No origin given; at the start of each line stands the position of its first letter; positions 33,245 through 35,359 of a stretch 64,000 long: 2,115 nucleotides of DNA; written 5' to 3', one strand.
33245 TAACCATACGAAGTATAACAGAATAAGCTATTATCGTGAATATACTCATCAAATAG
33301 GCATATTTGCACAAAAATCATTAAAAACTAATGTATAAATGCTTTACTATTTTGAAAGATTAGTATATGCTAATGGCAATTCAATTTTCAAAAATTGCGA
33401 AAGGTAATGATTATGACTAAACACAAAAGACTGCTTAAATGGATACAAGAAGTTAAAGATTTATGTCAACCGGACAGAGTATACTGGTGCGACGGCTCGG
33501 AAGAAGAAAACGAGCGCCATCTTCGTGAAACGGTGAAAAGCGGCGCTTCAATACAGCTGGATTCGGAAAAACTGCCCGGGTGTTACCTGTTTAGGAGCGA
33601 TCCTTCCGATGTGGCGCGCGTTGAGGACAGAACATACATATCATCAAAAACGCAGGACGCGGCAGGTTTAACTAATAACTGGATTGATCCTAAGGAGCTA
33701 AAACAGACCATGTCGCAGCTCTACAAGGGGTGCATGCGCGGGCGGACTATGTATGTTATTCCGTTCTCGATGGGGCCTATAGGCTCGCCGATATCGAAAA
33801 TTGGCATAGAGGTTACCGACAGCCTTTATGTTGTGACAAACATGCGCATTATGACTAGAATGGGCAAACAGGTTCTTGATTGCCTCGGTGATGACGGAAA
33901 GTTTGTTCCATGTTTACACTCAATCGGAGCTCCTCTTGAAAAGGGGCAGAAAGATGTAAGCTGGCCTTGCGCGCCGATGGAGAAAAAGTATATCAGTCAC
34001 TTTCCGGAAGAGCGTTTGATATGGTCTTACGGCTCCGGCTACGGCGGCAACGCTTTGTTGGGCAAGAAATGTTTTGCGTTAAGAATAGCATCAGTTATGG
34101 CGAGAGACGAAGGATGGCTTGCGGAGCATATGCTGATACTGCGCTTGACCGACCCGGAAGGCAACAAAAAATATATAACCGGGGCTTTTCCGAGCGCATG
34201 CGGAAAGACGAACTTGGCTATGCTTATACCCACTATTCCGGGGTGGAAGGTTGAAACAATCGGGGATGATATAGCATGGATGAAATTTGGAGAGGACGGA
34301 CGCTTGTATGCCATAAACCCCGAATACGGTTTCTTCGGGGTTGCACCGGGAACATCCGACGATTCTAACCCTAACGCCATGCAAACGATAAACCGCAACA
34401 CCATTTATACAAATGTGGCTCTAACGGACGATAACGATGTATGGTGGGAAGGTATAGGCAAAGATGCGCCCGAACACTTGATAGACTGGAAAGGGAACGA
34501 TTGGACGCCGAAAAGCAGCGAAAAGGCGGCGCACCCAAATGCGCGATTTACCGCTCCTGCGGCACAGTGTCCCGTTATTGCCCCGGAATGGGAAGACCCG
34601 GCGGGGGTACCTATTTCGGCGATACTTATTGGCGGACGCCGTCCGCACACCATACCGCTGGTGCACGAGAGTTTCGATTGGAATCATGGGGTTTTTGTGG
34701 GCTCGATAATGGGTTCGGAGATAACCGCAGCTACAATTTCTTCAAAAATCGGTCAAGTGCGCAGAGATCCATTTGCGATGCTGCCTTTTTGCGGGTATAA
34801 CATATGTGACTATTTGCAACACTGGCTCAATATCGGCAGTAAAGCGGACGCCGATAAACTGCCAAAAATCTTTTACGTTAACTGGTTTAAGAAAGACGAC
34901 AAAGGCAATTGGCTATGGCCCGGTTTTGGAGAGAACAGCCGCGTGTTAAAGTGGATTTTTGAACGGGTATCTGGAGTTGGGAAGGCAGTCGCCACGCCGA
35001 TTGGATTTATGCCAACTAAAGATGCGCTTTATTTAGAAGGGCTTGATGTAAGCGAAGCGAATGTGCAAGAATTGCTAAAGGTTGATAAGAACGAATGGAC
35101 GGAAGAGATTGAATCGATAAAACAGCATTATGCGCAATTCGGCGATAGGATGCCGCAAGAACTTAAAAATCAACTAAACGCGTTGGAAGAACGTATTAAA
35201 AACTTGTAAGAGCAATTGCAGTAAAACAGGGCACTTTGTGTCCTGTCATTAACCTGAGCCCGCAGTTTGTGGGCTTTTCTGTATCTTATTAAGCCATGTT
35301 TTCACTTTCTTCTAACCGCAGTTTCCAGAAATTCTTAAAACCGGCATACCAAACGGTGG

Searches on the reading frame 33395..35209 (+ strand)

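Call 12: search_protein_families(library=pfam, proteins=[window:33395-35209:+], max_evalue=0.00001)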
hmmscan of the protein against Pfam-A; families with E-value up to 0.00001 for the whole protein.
window:33395-35209:+ (604 aa): 2 families
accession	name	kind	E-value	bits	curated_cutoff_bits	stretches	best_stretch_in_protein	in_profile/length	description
PF00821.23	PEPCK_GTP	-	1e-175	584.2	23.8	1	241-600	1-357/357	Phosphoenolpyruvate carboxykinase C-terminal P-loop domain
PF17297.7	PEPCK_N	-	1.6e-102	342.1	23.8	1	15-237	1-218/218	Phosphoenolpyruvate carboxykinase N-terminal domain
